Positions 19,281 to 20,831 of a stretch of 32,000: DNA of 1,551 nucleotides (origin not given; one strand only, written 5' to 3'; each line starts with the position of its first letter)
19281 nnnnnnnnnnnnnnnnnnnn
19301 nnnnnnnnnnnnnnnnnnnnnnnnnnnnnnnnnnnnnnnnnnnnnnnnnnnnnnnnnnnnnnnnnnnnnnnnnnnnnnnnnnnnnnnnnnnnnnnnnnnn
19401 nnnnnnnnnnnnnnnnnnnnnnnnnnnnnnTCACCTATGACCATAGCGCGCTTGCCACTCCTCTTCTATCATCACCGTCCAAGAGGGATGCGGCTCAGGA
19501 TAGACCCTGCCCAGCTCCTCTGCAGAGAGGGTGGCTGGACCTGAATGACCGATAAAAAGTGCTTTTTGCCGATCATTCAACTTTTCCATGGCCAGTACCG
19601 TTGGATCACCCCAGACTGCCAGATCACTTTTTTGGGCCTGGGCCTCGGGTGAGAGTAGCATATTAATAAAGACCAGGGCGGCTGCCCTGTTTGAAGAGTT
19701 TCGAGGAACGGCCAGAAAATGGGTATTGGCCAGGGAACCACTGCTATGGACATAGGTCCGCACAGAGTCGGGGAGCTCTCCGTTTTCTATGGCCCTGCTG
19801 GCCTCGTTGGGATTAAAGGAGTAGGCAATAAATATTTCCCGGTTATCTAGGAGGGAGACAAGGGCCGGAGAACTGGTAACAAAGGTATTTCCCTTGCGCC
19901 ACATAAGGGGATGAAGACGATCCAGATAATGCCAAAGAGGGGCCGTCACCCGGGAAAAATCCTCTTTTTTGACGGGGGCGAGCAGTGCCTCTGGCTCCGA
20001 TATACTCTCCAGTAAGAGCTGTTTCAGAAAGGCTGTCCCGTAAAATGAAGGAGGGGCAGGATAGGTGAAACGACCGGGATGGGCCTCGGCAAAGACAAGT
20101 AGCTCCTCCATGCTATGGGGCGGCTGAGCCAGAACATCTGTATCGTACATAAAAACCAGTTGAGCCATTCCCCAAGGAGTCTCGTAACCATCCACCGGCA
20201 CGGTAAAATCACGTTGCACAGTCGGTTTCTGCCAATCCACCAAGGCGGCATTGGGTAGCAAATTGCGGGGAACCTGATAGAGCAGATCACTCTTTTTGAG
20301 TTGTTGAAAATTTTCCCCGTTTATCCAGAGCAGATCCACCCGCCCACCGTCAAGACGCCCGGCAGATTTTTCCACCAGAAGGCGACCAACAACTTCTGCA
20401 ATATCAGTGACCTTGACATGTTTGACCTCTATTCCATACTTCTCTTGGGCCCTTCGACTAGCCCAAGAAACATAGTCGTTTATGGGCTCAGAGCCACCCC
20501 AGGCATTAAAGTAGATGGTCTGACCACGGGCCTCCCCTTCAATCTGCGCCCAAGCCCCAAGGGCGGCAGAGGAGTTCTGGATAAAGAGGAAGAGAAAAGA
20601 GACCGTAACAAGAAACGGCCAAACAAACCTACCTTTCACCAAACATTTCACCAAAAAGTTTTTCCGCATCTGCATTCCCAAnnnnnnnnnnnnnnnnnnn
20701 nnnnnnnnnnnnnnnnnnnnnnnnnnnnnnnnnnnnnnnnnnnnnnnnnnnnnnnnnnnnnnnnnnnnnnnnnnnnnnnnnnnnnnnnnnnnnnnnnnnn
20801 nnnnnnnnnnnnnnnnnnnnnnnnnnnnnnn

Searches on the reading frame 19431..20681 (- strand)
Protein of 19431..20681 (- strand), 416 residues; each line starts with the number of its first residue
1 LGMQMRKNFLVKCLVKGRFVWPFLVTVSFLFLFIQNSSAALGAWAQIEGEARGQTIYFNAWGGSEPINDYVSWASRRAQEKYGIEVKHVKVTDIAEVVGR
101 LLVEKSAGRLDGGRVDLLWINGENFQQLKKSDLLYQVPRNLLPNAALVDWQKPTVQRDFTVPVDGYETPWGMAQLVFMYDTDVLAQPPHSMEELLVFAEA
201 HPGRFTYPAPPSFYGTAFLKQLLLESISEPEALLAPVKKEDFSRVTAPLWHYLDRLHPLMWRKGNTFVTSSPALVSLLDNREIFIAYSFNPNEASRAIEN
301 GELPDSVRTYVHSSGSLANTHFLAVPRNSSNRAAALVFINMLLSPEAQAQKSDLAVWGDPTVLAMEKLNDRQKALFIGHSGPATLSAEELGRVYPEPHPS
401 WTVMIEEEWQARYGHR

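Call 4: search_protein_families(library=pfam, proteins=[window:19431-20681:-], max_evalue=0.01)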
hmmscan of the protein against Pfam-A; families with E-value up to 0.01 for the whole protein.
window:19431-20681:- (416 aa): 3 families
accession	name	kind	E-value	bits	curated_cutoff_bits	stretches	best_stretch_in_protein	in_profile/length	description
PF13416.11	SBP_bac_8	-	6.9e-25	88.8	27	1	78-353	6-254/279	Bacterial extracellular solute-binding protein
PF01547.30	SBP_bac_1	-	1.1e-09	39.2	26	1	81-349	19-307/307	Bacterial extracellular solute-binding protein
PF13343.11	SBP_bac_6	-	2.4e-06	27.6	24.6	1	127-354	23-214/245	Bacterial extracellular solute-binding protein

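Call 6: search_protein_families(library=ncbifam, proteins=[window:19431-20681:-], max_evalue=0.01)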
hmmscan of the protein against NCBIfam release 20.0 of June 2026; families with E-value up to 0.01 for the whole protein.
window:19431-20681:- (416 aa): 1 family
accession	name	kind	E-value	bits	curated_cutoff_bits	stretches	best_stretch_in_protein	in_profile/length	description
NF008633.1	PRK11622.1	subfamily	3.2e-154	513.6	203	1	30-414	12-397/397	ABC transporter substrate-binding protein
